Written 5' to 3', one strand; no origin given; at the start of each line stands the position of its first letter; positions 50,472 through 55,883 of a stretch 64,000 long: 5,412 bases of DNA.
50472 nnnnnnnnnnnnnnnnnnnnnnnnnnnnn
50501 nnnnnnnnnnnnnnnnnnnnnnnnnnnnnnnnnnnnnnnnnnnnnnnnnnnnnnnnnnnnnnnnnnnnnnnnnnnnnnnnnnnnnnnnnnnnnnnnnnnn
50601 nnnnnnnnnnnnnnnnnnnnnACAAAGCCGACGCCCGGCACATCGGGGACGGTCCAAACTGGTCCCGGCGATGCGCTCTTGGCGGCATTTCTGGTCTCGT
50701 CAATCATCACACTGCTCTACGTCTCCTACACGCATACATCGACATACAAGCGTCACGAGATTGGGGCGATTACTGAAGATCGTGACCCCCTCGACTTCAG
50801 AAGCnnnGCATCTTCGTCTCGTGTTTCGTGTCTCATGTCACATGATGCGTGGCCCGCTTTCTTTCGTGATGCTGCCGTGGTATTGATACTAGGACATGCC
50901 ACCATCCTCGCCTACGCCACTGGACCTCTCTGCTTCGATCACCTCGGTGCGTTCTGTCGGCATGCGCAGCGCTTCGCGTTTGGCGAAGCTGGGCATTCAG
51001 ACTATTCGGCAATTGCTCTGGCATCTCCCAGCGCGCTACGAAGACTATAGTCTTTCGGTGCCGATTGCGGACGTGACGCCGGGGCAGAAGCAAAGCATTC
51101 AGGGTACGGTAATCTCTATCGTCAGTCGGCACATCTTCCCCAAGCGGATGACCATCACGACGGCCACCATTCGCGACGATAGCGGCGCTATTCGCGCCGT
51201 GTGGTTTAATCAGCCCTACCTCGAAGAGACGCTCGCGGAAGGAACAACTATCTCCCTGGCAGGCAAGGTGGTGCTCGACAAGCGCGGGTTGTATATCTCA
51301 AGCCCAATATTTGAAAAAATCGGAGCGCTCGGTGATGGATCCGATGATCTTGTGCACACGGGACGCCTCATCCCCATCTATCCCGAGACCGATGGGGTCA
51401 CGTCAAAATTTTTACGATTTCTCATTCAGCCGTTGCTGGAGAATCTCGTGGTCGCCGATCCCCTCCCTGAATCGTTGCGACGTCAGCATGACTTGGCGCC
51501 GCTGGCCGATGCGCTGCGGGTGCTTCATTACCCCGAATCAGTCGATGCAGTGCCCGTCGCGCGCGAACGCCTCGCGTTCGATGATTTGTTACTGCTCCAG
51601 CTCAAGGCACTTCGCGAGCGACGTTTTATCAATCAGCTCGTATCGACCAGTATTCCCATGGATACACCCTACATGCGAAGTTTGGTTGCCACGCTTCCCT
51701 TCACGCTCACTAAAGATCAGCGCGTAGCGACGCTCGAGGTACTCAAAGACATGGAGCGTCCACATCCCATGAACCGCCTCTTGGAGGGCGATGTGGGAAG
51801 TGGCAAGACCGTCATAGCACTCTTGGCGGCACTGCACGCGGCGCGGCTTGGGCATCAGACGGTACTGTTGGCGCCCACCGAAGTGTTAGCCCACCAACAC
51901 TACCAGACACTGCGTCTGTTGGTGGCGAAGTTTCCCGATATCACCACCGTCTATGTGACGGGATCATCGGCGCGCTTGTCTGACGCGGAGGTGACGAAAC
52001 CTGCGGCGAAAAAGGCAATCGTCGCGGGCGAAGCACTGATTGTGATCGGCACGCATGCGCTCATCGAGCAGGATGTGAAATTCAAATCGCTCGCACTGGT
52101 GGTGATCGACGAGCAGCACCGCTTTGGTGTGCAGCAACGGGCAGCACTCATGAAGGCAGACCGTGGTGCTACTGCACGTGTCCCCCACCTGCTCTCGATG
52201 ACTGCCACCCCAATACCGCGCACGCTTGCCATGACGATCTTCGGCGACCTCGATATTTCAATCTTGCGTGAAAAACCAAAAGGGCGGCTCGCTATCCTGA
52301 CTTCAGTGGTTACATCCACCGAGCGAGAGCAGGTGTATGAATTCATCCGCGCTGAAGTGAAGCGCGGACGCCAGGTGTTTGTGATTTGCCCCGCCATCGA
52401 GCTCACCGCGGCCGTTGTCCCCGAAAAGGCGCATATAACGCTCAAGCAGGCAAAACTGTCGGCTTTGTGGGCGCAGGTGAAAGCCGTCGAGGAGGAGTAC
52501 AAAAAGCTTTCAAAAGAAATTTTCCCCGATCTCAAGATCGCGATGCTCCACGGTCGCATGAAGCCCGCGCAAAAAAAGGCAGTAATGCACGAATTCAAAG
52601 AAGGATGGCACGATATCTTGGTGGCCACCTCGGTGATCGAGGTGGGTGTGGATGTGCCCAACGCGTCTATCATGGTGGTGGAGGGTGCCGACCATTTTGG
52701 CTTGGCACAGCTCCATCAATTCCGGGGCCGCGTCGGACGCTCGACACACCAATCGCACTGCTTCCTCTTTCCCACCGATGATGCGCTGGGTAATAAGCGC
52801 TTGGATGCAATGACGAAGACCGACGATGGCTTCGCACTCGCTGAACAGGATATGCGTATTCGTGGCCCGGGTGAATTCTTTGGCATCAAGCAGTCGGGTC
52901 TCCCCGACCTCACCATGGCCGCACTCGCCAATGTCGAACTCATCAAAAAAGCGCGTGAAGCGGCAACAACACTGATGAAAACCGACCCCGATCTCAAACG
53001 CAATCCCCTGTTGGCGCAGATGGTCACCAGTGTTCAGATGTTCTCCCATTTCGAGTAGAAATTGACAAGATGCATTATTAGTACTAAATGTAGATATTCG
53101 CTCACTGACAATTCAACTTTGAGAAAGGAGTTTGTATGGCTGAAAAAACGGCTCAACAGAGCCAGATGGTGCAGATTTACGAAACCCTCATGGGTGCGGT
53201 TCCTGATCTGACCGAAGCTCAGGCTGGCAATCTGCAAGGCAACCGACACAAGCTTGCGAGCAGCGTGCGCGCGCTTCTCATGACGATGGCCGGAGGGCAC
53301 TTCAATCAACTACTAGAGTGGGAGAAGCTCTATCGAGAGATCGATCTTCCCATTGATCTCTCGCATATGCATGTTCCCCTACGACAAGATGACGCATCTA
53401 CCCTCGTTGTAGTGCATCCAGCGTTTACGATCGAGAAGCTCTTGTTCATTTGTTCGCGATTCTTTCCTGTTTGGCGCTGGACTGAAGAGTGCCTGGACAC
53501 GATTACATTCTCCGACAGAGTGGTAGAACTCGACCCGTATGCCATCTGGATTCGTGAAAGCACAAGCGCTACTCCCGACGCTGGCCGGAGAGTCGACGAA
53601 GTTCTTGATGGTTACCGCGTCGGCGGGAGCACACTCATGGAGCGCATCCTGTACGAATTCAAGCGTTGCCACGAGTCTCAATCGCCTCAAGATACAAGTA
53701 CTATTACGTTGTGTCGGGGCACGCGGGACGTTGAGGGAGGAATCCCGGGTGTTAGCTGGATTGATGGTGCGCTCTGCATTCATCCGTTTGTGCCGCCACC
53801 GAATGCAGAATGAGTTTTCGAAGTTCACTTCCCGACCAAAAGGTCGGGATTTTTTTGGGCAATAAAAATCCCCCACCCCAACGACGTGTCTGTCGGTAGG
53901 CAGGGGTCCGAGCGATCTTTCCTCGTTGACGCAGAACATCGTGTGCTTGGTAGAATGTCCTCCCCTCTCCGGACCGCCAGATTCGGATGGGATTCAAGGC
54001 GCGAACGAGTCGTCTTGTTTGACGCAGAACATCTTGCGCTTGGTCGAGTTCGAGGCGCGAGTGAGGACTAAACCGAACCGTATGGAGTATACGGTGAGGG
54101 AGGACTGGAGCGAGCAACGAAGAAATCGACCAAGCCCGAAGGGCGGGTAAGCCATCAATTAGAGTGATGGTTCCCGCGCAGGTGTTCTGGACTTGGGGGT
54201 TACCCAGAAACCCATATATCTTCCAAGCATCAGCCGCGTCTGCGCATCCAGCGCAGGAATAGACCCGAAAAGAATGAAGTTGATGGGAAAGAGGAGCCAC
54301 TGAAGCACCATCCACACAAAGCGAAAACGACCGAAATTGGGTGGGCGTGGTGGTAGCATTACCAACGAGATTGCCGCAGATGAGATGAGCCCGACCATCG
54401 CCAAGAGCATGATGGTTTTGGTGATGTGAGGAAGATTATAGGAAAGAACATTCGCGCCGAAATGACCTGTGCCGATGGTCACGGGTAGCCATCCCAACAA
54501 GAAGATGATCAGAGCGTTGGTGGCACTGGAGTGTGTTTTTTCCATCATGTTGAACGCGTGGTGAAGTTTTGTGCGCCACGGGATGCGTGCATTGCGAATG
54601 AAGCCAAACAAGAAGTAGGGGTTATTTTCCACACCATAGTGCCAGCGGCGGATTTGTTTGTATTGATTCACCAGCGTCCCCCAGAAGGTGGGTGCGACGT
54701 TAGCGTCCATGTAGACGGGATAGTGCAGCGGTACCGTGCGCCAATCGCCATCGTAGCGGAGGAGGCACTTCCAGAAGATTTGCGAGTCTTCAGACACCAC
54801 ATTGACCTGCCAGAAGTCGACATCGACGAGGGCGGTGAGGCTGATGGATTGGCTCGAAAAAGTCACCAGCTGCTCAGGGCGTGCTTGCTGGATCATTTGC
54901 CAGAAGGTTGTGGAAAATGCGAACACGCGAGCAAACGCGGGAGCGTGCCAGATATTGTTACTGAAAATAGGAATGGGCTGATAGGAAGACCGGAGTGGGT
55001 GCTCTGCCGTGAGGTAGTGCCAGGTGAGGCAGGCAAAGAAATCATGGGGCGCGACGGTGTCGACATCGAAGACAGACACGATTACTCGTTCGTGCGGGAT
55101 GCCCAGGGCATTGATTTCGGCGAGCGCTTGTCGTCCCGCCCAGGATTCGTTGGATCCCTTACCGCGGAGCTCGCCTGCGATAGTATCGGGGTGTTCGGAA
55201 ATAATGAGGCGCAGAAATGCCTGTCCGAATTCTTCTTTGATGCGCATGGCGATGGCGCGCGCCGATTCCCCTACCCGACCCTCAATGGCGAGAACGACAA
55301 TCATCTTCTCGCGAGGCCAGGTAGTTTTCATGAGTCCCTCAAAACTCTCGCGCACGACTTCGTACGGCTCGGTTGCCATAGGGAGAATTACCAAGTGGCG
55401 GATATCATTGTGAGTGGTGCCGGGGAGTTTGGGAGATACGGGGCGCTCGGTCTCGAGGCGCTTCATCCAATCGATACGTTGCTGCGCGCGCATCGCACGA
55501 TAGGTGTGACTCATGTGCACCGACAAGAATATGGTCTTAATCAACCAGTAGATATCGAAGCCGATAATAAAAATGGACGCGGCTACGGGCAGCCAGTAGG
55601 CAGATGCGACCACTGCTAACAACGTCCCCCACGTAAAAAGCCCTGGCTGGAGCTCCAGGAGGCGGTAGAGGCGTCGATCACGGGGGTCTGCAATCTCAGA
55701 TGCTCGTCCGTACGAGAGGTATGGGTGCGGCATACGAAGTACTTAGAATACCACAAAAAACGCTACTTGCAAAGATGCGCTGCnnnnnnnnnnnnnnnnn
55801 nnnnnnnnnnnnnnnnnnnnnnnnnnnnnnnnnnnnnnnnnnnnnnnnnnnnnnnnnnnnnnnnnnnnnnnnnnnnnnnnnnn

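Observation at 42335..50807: Sortase inside a tandem array of five paralogous surface proteins that share a non-LPXTG C-terminal signal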

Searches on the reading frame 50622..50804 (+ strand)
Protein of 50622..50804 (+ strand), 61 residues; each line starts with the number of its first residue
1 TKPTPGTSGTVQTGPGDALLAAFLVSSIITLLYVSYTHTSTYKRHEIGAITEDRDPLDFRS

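Call 6: search_protein_families(library=ncbifam, proteins=[window:50622-50804:+], max_evalue=10)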
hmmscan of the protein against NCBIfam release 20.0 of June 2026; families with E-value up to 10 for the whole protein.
seq(61 aa): 0 families

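Call 43: find_related_loci(query=A4, collection=metagenome_contigs, flank=10000)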
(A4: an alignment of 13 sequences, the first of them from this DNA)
Query A4 (57 aa) in metagenome_contigs; peptide patterns used: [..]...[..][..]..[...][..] (x = any residue, [..] = any of these).
68 stretches matched a pattern; 16 encode a relative of the query (tblastn E <= 1e-3); 16 distinct loci.
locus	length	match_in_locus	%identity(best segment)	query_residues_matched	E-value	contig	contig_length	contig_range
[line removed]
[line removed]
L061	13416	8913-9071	77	5-57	5e-26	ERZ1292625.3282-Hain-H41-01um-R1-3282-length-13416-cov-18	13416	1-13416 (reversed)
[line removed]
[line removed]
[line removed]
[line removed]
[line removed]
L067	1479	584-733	44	7-56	8e-16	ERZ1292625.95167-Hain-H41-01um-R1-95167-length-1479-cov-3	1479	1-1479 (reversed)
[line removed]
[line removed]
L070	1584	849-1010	43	4-57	1e-13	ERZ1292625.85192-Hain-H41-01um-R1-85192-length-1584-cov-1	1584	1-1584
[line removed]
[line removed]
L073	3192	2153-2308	50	6-57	8e-9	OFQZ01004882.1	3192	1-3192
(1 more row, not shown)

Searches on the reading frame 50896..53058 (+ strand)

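Call 39: search_protein_families(library=pfam, proteins=[window:50896-53058:+], max_evalue=0.001)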
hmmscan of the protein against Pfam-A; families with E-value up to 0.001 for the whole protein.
window:50896-53058:+ (720 aa): 8 families
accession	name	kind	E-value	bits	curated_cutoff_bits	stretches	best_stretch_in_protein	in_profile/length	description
PF00270.35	DEAD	-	5.7e-22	78.7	26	1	292-445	15-165/167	DEAD/DEAH box helicase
PF17191.10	RecG_wedge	-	4.2e-21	75.6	23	1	16-178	3-156/162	RecG wedge domain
PF00271.37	Helicase_C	-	2.5e-18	66.8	23.5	1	529-616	26-109/110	Helicase conserved C-terminal domain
PF19833.4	RecG_dom3_C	-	4.9e-10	39.8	26.8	1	642-702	1-63/87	ATP-dependent DNA helicase RecG, domain 3, C-terminal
PF04851.21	ResIII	-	1.3e-09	38.6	22.5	1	270-439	3-162/164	Type III restriction enzyme, res subunit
PF22590.2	Cas3-like_C_2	-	3.9e-07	30.7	27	1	523-616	7-104/106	CRISPR-associated nuclease/helicase Cas3, C-terminal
PF01336.31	tRNA_anti-codon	-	4.3e-07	30.2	27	1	68-134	3-67/75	OB-fold nucleic acid binding domain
PF13604.12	AAA_30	-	5.6e-05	23.4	27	1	271-429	2-119/191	AAA domain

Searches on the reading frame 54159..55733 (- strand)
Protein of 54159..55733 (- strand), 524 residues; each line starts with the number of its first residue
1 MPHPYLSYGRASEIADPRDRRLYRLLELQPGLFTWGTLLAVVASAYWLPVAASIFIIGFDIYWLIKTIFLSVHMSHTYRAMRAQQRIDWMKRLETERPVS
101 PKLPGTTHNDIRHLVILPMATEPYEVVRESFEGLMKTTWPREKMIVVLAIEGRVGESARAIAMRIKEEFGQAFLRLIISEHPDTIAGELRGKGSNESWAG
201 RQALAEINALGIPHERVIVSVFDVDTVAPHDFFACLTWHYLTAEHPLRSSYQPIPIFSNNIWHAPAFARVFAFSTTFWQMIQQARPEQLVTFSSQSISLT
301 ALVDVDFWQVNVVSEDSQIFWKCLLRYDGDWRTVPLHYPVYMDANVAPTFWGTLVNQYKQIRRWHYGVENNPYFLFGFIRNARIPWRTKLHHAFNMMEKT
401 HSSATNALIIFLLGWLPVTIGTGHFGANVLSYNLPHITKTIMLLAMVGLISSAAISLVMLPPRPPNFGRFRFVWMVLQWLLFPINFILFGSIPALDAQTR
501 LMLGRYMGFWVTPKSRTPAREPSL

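Call 39: search_protein_families(library=pfam, proteins=[window:54159-55733:-], max_evalue=0.001)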
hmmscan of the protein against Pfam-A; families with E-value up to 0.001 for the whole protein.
window:54159-55733:- (524 aa): 1 family
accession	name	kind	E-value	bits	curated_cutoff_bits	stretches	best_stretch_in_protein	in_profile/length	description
PF13632.12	Glyco_trans_2_3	-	0.00051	20.4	27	1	219-416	2-153/198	Glycosyl transferase family group 2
